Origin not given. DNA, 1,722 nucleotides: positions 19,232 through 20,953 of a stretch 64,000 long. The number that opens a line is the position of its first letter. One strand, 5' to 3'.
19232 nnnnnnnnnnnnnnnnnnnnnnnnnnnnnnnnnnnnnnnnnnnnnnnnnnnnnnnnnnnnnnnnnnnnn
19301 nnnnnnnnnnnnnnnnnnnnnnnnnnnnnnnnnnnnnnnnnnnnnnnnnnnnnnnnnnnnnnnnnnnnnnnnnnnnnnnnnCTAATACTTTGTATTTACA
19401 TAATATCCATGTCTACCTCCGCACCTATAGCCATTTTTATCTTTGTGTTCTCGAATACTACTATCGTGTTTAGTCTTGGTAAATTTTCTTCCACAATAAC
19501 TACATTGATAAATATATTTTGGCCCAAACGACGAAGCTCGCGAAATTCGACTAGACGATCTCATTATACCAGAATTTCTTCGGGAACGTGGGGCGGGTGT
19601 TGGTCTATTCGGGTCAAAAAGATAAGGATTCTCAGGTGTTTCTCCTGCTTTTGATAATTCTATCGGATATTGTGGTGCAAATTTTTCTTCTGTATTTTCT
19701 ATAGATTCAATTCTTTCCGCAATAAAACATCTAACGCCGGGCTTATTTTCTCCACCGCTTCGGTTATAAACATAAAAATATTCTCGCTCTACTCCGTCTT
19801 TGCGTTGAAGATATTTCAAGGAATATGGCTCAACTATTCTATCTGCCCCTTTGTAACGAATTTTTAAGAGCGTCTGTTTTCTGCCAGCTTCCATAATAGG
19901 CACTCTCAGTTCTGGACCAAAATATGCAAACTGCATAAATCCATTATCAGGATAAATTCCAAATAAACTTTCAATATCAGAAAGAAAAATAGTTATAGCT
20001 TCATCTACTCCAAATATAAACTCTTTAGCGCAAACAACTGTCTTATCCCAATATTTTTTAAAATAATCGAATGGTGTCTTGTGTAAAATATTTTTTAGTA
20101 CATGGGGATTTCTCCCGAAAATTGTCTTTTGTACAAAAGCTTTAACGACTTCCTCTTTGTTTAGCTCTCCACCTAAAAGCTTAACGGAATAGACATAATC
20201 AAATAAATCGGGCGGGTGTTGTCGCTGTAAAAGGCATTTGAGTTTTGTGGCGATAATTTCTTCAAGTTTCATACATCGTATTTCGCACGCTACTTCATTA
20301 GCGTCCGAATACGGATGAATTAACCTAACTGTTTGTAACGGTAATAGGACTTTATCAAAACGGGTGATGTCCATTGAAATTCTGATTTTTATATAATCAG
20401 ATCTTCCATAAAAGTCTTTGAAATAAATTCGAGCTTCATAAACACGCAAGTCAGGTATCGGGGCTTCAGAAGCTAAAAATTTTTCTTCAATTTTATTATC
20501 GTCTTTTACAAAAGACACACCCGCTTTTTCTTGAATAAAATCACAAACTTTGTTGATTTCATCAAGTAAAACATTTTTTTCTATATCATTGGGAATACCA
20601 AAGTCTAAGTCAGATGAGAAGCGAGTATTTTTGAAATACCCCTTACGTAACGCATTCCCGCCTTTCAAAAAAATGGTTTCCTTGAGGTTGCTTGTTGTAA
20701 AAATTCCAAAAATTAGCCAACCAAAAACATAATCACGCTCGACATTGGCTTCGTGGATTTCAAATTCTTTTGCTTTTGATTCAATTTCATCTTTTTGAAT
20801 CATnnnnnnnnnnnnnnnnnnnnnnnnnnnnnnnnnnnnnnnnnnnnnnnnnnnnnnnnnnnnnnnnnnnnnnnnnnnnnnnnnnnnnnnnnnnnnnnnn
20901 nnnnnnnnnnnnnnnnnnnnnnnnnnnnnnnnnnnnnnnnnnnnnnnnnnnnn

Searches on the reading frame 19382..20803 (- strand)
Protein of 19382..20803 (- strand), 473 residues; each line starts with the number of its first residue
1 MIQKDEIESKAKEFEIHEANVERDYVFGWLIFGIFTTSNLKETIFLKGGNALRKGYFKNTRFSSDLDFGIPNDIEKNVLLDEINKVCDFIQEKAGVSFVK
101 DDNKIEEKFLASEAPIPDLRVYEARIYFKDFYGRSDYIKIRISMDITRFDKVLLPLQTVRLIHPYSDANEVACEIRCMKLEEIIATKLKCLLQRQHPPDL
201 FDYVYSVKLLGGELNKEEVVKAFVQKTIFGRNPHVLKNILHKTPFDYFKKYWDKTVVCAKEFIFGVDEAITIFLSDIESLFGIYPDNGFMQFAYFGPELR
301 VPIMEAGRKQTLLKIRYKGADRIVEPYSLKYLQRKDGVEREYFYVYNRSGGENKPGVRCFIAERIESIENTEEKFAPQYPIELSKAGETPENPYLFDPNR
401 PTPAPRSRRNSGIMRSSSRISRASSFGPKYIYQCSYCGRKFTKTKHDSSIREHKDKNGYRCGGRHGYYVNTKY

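Call 4: search_protein_families(library=pfam, proteins=[window:19382-20803:-], max_evalue=1)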
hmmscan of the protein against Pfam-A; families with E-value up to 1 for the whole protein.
window:19382-20803:- (473 aa): 4 families
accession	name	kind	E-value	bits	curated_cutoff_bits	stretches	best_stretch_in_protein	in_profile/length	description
PF08843.17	AbiEii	-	4.4e-25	89.4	22.5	1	30-232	2-191/238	Nucleotidyl transferase AbiEii toxin, Type IV TA system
PF17283.8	Zn_ribbon_SprT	-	0.034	14.6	28.1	1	428-462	1-28/38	SprT-like zinc ribbon domain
PF13913.12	zf-C2HC_2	-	0.2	11.8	27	1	433-441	4-12/25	zinc-finger of a C2HC-type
PF14690.11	Zn_ribbon_ISL3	-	0.62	10.9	25.5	1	433-452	4-22/47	zinc-finger of transposase IS204/IS1001/IS1096/IS1165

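Call 5: search_protein_families(library=padloc, proteins=[window:19382-20803:-], max_evalue=1)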
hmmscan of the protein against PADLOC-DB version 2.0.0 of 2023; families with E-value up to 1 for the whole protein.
window:19382-20803:- (473 aa): 28 families (the best 25 are shown)
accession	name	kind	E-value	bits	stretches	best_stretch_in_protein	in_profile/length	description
PDLC02304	AbiEii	-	2.4e-49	166.6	1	1-256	1-234/260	AbiEii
PDLC02317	AbiEii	-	5.3e-44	148.8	2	1-221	1-217/396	AbiEii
PDLC02294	AbiEii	-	7.6e-23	79.7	1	1-230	1-207/260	AbiEii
PDLC02323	AbiEii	-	7.7e-18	63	1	1-223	1-199/248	AbiEii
PDLC02305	AbiEii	-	1.8e-15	55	1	2-224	3-206/306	AbiEii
PDLC02303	AbiEii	-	1.2e-11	42.5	2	3-68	2-65/249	AbiEii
PDLC02307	AbiEii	-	1.6e-10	39.2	2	38-105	17-78/219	AbiEii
PDLC02318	AbiEii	-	1.7e-10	38.7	1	35-204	33-181/280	AbiEii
PDLC02292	AbiEii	-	2.3e-10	38.8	1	5-93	12-97/283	AbiEii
PDLC02290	AbiEii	-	1.5e-09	35.8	1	42-231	23-181/290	AbiEii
PDLC02289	AbiEii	-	2.3e-09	35.2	1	5-191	16-194/309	AbiEii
PDLC02297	AbiEii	-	2.5e-09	34.9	1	3-194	4-193/307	AbiEii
PDLC02296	AbiEii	-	5.5e-08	30.3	1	31-196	33-185/282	AbiEii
PDLC02288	AbiEii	-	7e-08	29.7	1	4-195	14-188/294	AbiEii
PDLC02293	AbiEii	-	8.9e-08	30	1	15-225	14-208/270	AbiEii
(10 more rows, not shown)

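Call 6: search_protein_families(library=ncbifam, proteins=[window:19382-20803:-], max_evalue=1)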
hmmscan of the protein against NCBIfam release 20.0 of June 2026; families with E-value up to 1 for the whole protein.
window:19382-20803:- (473 aa): 0 families

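Call 7: find_homologous_proteins(query=window:19382-20803:-, max_evalue=0.001)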
Query window:19382-20803:- (473 aa): 1379 proteins with E <= 0.001 among 8000 candidates; the best 120 are listed.
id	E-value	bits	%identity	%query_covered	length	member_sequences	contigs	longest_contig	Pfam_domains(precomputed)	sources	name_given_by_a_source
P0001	0.0e+0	1092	100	100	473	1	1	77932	PF08843.18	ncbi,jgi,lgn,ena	ncbi:MAG: nucleotidyl transferase AbiEii/AbiGii toxin family protein [Candidatus Doudnabacteria bact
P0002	4.1e-281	951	86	100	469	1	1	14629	PF08843.18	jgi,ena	-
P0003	1.2e-280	949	85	100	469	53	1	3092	PF08843.18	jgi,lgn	jgi:predicted nucleotidyltransferase component of viral defense system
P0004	6.7e-280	947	84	100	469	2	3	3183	PF08843.18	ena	-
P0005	1.6e-273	926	83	100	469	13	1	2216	PF08843.18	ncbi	-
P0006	4.1e-270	914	82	100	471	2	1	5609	PF08843.18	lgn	-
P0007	9.2e-270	913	82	100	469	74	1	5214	PF08843.18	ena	-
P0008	1.9e-266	902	81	100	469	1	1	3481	PF08843.18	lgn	-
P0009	5.6e-265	897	80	100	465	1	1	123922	PF08843.18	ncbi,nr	ncbi:MAG: nucleotidyl transferase AbiEii/AbiGii toxin family protein [Candidatus Jorgensenbacteria b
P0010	7.3e-262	887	79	100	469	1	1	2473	PF08843.18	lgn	-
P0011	8.5e-262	887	80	100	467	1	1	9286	PF08843.18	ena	-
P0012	2.5e-261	885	79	100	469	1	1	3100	PF08843.18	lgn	-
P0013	1.8e-260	883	80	100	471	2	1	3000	PF08843.18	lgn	-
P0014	1.8e-260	883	79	100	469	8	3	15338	PF08843.18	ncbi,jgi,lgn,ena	-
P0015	5.0e-260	881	79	100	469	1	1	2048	PF08843.18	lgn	-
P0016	1.1e-259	880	77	100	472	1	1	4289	PF08843.18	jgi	jgi:predicted nucleotidyltransferase component of viral defense system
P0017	1.9e-258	876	78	100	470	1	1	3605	PF08843.18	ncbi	-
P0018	4.1e-258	875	80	100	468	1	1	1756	PF08843.18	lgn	-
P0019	6.5e-258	874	77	100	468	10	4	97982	PF08843.18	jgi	jgi:predicted nucleotidyltransferase component of viral defense system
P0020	1.5e-257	873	78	100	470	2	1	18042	PF08843.18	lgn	-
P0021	6.3e-256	868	77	100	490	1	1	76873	PF08843.18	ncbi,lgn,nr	ncbi:MAG: nucleotidyl transferase AbiEii/AbiGii toxin family protein [Patescibacteria group bacteriu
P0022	6.3e-255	864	78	100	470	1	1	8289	PF08843.18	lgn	-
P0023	5.7e-254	861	77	100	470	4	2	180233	PF08843.18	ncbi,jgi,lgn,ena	ncbi:MAG: nucleotidyl transferase AbiEii/AbiGii toxin family protein [bacterium]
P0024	1.5e-253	860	78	100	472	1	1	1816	PF08843.18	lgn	-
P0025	1.0e-252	857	76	100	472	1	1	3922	PF08843.18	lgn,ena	-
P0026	2.6e-252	856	78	100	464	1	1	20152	PF08843.18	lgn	-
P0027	2.2e-250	849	75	100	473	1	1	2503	PF08843.18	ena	-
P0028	1.1e-249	847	76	100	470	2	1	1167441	PF08843.18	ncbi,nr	ncbi:MAG: nucleotidyl transferase AbiEii/AbiGii toxin family protein [Patescibacteria group bacteriu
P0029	2.4e-247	839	75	100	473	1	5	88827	PF08843.18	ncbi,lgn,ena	-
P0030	1.7e-246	837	76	100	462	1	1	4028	PF08843.18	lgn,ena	-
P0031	9.2e-245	831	74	100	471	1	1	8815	PF08843.18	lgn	-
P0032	1.3e-244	830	75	100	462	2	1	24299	PF08843.18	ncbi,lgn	ncbi:MAG: nucleotidyl transferase AbiEii/AbiGii toxin family protein [Candidatus Omnitrophota bacter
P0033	7.7e-244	828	75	100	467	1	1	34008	PF08843.18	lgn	-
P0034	2.8e-243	826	74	100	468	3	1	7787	PF08843.18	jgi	jgi:predicted nucleotidyltransferase component of viral defense system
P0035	4.1e-243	825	75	100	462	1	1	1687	PF08843.18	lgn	-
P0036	6.2e-243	825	74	100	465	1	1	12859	PF08843.18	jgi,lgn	jgi:predicted nucleotidyltransferase component of viral defense system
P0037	2.9e-242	823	74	100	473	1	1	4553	PF08843.18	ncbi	-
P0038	3.4e-242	822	72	100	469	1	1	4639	PF08843.18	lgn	-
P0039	1.1e-241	821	74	100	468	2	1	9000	PF08843.18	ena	-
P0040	2.0e-241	820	74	100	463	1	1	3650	PF08843.18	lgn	-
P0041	3.2e-241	819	73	100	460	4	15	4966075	PF08843.18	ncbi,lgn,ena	ncbi:MAG: nucleotidyl transferase AbiEii/AbiGii toxin family protein [Syntrophobacteraceae bacterium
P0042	9.6e-241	818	74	100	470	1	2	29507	PF08843.18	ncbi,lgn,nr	ncbi:MAG: nucleotidyl transferase AbiEii/AbiGii toxin family protein [Candidatus Levybacteria bacter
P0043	1.6e-239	814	73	100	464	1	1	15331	PF08843.18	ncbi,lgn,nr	ncbi:MAG: nucleotidyl transferase AbiEii/AbiGii toxin family protein [Candidatus Omnitrophica bacter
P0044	1.7e-239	813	73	100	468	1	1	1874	PF08843.18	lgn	-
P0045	1.3e-238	811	72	100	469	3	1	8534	PF08843.18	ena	-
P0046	1.5e-238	810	73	100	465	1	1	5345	PF08843.18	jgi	jgi:predicted nucleotidyltransferase component of viral defense system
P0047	3.1e-238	809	73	100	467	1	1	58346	PF08843.18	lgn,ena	-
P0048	3.2e-238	809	78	94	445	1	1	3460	PF08843.18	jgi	jgi:predicted nucleotidyltransferase component of viral defense system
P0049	3.7e-238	809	72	100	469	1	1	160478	PF08843.18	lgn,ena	-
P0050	4.4e-238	809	72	100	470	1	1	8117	PF08843.18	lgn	-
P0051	9.7e-238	808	72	100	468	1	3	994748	PF08843.18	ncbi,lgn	-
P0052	1.4e-237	807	72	100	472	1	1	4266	PF08843.18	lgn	-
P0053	2.3e-237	806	72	100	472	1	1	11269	PF08843.18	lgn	-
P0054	4.5e-237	805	71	100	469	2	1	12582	PF08843.18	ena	-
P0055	1.1e-236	804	71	100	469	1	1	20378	PF08843.18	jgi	-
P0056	1.1e-236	804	72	100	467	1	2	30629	PF08843.18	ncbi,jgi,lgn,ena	-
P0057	2.1e-236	803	73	100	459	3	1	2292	PF08843.18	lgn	-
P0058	4.0e-236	802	73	100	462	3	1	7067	PF08843.18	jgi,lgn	jgi:predicted nucleotidyltransferase component of viral defense system/DNA-directed RNA polymerase s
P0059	4.9e-236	802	71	100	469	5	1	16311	PF08843.18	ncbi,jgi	ncbi:MAG: hypothetical protein RL641_528 [Candidatus Parcubacteria bacterium]|jgi:predicted nucleoti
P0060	5.4e-236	802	72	100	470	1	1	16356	PF08843.18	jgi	jgi:predicted nucleotidyltransferase component of viral defense system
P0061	9.9e-236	801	72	100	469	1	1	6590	PF08843.18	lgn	-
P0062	1.6e-235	800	71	100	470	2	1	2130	PF08843.18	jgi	-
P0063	2.9e-235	800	72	100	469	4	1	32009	PF08843.18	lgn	-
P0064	5.0e-235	799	72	100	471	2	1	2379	PF08843.18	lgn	-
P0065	2.4e-234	796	72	100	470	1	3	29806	PF08843.18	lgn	-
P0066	3.7e-234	796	69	100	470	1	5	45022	PF08843.18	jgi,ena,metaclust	jgi:predicted nucleotidyltransferase component of viral defense system|metaclust:\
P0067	5.2e-234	795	71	100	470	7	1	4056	PF08843.18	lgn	-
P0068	1.5e-233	794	71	100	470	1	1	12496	PF08843.18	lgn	-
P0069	2.1e-233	793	71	100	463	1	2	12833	PF08843.18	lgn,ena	-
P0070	3.9e-233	792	71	100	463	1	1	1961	PF08843.18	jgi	-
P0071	4.4e-233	792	71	100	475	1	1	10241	PF08843.18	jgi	jgi:predicted nucleotidyltransferase component of viral defense system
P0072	7.3e-233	792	71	100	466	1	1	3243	PF08843.18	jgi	jgi:predicted nucleotidyltransferase component of viral defense system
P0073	8.7e-233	791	70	100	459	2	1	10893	PF08843.18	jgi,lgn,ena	-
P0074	4.0e-232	789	71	100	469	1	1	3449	PF08843.18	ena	-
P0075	8.4e-232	788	71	100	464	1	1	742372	PF08843.18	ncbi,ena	-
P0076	9.6e-232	788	71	100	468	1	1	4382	PF08843.18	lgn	-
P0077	1.4e-231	787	70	100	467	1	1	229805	PF08843.18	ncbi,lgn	-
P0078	8.8e-231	785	71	100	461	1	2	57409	PF08843.18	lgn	-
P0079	9.8e-231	785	70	97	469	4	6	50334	PF08843.18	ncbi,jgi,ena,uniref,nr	ncbi:hypothetical protein A2331_00050 [Candidatus Falkowbacteria bacterium RIFOXYB2_FULL_34_18]|unir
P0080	2.3e-230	783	71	100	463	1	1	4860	PF08843.18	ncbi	-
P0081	4.5e-230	782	69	100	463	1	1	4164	PF08843.18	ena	-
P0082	5.7e-230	782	70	100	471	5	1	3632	PF08843.18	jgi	-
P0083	6.5e-230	782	70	100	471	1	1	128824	PF08843.18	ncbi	-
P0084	8.8e-230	781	72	100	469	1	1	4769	PF08843.18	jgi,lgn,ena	-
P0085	1.6e-229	781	71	100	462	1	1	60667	PF08843.18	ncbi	-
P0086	1.6e-229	781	70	100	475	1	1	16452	PF08843.18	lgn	-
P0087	2.1e-229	780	70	100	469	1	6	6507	PF08843.18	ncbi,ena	-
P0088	7.2e-229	778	70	100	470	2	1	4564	PF08843.18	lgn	-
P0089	1.2e-228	778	68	100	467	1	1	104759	PF08843.18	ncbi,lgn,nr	ncbi:nucleotidyl transferase AbiEii/AbiGii toxin family protein [Patescibacteria group bacterium]|nr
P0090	1.8e-228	777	69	100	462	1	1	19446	PF08843.18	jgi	jgi:predicted nucleotidyltransferase component of viral defense system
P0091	3.7e-228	776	69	100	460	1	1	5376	PF08843.18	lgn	-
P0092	4.3e-228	776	70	100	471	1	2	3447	PF08843.18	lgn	-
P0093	5.7e-228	775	70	100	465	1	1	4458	PF08843.18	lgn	-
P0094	6.4e-228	775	71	100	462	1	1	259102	PF08843.18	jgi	jgi:predicted nucleotidyltransferase component of viral defense system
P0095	2.4e-227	773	70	100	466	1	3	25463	PF08843.18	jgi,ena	jgi:predicted nucleotidyltransferase component of viral defense system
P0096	3.9e-227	773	68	100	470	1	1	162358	PF08843.18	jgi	jgi:predicted nucleotidyltransferase component of viral defense system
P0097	9.3e-227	771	70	100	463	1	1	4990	PF08843.18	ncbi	-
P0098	1.1e-226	771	70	100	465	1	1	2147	PF08843.18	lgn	-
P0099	4.7e-226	769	68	100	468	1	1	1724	PF08843.18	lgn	-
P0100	1.7e-225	767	68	100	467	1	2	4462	PF08843.18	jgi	jgi:predicted nucleotidyltransferase component of viral defense system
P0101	2.2e-225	767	70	100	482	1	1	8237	PF08843.18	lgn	-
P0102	2.4e-225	767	70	100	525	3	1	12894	PF08843.18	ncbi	-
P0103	3.1e-225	766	69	100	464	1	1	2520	PF08843.18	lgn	-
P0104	3.4e-225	766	67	100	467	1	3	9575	PF08843.18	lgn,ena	-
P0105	6.4e-225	765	68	100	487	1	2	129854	PF08843.18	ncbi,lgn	-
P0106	7.9e-225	765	69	100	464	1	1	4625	PF08843.18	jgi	jgi:predicted nucleotidyltransferase component of viral defense system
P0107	8.6e-225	765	69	100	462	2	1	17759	PF08843.18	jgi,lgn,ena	-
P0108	1.8e-224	764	68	100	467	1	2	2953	PF08843.18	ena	-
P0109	2.1e-224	764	68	100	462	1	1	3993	PF08843.18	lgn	-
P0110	2.1e-224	764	67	100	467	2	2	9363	PF08843.18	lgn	-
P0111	2.4e-224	763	69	100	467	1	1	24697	PF08843.18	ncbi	ncbi:MAG: nucleotidyl transferase AbiEii/AbiGii toxin family protein [Candidatus Paceibacterota bact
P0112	2.5e-224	763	68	100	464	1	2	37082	PF08843.18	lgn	-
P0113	2.7e-224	763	70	100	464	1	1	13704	PF08843.18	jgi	jgi:predicted nucleotidyltransferase component of viral defense system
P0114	4.8e-224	762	70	100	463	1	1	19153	PF08843.18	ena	-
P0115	5.4e-224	762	69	100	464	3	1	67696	PF08843.18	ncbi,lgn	-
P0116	6.1e-224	762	70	100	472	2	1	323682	PF08843.18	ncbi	ncbi:MAG: nucleotidyl transferase AbiEii/AbiGii toxin family protein [Patescibacteria group bacteriu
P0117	8.8e-224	762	70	97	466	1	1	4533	PF08843.18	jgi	-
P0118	1.3e-222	758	68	100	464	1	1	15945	PF08843.18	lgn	-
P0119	1.5e-222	758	69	100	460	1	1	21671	PF08843.18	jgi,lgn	jgi:predicted nucleotidyltransferase component of viral defense system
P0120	4.8e-222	756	68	100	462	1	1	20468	PF08843.18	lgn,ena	-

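Call 9: find_related_loci(query=window:19382-20803:-, collection=genome_contigs, flank=8000)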
Query window:19382-20803:- (473 aa) in genome_contigs; peptide patterns used: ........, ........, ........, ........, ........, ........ (x = any residue, [..] = any of these).
109 stretches matched a pattern; 49 encode a relative of the query (tblastn E <= 1e-3); 48 distinct loci.
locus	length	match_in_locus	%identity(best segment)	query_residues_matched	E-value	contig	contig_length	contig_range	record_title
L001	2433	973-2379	86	1-473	0e+0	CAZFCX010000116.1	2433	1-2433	MAG TPA_asm: uncultured Bdellovibrionales bacterium isolate SRP239243_co1_144 genome assembly, contig: NODE_75043_length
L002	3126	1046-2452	84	1-473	0e+0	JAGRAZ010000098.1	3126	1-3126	MAG: Bdellovibrionales bacterium isolate HKST-UBA31 NODE_98_length_3126_cov_3.900951, whole genome shotgun sequence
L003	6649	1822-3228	84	1-473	0e+0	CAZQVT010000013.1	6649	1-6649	MAG TPA_asm: uncultured Candidatus Saccharibacteria bacterium isolate SRP285395_co1_397 genome assembly, contig: NODE_20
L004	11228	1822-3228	84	1-473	0e+0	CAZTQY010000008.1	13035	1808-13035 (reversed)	MAG TPA_asm: uncultured Candidatus Saccharibacteria bacterium isolate SRP285395_co2_142 genome assembly, contig: NODE_74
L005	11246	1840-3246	84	1-473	0e+0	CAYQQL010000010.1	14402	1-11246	MAG TPA_asm: uncultured Candidatus Saccharibacteria bacterium isolate SRP286056_co3_38 genome assembly, contig: NODE_450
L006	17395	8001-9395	80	1-473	0e+0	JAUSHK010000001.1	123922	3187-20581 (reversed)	MAG: Candidatus Jorgensenbacteria bacterium isolate E14_metabat.bin.188 E14_k141_47283, whole genome shotgun sequence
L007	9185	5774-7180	79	1-473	0e+0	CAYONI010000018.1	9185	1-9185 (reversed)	MAG TPA_asm: uncultured Methanosarcinales archaeon isolate SRP191223_co1_272 genome assembly, contig: NODE_9186_length_9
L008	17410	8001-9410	77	1-473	0e+0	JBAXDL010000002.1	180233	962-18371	MAG: bacterium isolate ELA218 MAG218_2, whole genome shotgun sequence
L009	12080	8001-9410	77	1-473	0e+0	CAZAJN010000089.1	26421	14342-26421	MAG TPA_asm: uncultured Bdellovibrionales bacterium isolate binchicken_co169_45 genome assembly, contig: k99_216509, who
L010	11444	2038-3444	79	1-473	0e+0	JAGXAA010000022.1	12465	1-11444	MAG: Patescibacteria group bacterium isolate REEB66 contig-150_6596, whole genome shotgun sequence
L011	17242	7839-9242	77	1-473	0e+0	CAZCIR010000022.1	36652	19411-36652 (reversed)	MAG TPA_asm: uncultured Pirellulales bacterium isolate binchicken_co34_225 genome assembly, contig: NODE_1591_length_366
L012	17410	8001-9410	76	1-473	0e+0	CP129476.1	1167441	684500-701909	MAG: Patescibacteria group bacterium isolate cMAG.20 chromosome, complete genome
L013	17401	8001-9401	75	1-473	0e+0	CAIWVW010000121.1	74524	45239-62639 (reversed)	MAG: uncultured Bacteroidetes bacterium isolate AM_bin-3948 genome assembly, contig: bin-3948:121/149, whole genome shot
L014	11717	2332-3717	75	1-473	0e+0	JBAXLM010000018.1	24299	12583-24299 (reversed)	MAG: Candidatus Omnitrophota bacterium isolate ELA427 MAG427_18, whole genome shotgun sequence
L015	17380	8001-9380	73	1-473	0e+0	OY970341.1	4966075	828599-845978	MAG: uncultured delta proteobacterium isolate MFD01231.bin.c.2 genome assembly, chromosome: 1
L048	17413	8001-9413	28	1-473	2e-44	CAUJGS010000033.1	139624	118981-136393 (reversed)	MAG: Bdellovibrionota bacterium isolate KLAP46 genome assembly, contig: KLAP46_466769, whole genome shotgun sequence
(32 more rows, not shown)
